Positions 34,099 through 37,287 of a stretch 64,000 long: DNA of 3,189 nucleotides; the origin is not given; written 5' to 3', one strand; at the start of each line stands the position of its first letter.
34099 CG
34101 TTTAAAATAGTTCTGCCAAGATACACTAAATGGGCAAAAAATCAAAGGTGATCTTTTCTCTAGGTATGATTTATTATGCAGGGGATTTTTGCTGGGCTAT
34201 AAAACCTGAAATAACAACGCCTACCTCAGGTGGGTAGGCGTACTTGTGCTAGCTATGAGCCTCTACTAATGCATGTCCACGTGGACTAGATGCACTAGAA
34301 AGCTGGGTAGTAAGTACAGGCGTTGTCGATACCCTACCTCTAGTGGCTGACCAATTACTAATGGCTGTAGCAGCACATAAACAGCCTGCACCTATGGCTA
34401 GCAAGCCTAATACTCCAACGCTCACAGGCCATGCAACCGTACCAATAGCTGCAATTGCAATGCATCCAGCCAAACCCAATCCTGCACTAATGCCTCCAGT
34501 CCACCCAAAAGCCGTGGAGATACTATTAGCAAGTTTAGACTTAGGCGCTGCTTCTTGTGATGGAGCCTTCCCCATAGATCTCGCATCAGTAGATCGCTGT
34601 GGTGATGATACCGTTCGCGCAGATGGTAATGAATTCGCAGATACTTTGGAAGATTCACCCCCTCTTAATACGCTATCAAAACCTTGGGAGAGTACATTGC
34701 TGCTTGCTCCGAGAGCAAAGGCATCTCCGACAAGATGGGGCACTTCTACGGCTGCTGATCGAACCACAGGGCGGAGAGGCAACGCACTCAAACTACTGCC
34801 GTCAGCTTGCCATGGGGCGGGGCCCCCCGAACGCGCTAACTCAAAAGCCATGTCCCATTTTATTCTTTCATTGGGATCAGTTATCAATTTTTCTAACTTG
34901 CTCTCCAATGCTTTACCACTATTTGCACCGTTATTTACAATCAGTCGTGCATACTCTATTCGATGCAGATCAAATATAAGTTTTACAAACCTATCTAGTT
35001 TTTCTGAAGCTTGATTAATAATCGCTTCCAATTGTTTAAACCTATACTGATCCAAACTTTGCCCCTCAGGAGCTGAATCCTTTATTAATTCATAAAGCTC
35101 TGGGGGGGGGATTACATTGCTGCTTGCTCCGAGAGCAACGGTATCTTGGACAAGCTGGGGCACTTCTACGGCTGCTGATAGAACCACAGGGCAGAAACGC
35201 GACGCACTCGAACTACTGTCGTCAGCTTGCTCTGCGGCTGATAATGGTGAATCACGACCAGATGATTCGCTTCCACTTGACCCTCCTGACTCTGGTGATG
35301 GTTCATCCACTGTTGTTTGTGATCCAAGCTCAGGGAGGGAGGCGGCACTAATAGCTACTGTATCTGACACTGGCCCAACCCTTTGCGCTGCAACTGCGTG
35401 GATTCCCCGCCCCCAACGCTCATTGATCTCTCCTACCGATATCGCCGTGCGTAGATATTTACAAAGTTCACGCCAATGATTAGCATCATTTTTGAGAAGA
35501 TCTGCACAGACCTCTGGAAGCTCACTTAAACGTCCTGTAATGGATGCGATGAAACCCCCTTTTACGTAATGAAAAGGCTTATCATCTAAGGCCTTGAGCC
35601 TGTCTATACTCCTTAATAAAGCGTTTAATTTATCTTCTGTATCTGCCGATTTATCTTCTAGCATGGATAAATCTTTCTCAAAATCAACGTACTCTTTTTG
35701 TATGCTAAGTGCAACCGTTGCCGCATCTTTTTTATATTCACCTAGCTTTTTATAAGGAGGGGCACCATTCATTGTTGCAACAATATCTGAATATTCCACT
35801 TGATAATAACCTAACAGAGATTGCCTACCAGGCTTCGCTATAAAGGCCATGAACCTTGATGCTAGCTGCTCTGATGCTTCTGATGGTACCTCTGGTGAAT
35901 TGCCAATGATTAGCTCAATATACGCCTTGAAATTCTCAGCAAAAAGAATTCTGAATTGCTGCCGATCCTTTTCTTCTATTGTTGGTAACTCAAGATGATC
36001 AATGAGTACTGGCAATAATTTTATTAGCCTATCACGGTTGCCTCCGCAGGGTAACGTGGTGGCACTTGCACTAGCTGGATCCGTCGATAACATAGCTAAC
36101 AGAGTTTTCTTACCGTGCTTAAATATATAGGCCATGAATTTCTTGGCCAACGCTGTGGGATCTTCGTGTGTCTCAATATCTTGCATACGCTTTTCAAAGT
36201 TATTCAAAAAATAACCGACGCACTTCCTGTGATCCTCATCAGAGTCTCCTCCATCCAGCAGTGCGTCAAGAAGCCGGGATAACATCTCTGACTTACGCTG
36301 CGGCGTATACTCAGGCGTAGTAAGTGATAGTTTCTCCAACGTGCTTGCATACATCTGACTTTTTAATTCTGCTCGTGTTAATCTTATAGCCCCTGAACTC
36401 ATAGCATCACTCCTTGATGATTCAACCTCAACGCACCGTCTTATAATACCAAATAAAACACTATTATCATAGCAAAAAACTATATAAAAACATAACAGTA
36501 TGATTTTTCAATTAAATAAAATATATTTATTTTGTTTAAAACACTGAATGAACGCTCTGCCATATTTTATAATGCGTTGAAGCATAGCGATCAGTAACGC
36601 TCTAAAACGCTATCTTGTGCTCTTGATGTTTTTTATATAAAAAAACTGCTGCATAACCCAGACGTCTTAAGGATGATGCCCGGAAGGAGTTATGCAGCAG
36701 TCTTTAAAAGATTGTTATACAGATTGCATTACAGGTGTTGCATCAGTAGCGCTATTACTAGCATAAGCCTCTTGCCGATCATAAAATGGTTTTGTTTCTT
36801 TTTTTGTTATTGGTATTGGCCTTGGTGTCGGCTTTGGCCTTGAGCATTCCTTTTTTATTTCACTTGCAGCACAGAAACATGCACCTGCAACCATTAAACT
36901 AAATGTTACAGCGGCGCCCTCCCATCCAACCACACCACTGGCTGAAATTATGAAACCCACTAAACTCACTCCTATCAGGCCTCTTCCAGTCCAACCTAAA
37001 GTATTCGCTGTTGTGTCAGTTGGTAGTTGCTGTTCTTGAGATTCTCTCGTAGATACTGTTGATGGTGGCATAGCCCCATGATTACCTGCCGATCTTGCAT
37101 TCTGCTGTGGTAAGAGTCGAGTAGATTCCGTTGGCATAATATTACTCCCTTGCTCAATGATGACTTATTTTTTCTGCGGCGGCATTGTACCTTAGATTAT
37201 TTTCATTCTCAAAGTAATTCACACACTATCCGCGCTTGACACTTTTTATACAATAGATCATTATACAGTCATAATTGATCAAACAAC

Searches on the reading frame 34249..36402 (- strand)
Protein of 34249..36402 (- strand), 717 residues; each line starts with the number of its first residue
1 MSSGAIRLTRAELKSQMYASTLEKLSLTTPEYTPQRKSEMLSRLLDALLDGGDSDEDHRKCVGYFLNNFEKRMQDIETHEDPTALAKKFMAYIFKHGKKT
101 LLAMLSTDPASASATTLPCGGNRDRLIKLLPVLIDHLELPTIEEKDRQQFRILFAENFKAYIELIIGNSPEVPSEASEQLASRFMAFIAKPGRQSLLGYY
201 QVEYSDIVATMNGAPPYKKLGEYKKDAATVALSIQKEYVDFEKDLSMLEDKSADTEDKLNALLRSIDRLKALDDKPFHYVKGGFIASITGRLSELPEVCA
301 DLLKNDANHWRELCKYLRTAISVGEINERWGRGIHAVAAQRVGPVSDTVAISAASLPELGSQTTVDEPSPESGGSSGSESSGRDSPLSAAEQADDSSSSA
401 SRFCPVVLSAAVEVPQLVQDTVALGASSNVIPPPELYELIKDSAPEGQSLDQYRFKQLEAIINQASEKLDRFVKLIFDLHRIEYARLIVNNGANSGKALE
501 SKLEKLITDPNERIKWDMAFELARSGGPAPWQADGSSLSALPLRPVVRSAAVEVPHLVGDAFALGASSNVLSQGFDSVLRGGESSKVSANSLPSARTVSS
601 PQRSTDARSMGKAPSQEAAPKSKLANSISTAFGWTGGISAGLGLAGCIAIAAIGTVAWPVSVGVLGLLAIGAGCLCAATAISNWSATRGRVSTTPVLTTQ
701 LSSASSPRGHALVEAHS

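Call 3: search_protein_families(library=pfam, proteins=[window:34249-36402:-], max_evalue=1)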
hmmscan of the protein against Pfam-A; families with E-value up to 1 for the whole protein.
window:34249-36402:- (717 aa): 1 family
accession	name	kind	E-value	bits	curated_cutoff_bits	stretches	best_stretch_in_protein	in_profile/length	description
PF20867.3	UVSSA_N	-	0.18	11.8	23.8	0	148-173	73-98/142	UVSSA N-terminal domain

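Call 4: search_protein_families(library=ncbifam, proteins=[window:34249-36402:-], max_evalue=1)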
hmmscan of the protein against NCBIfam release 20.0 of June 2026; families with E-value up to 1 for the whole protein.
window:34249-36402:- (717 aa): 0 families

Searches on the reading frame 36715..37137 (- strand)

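Call 3: search_protein_families(library=pfam, proteins=[window:36715-37137:-], max_evalue=1)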
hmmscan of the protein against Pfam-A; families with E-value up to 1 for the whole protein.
window:36715-37137:- (140 aa): 2 families
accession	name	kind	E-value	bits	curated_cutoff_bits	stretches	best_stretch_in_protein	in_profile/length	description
PF05473.18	UL45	-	0.0072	16.4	27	1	23-106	19-95/191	UL45 protein, carbohydrate-binding C-type lectin-like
PF14150.11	YesK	-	0.11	13.2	25.2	1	53-80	35-62/81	YesK-like protein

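Call 4: search_protein_families(library=ncbifam, proteins=[window:36715-37137:-], max_evalue=1)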
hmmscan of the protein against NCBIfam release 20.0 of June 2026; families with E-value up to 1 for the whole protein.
window:36715-37137:- (140 aa): 0 families
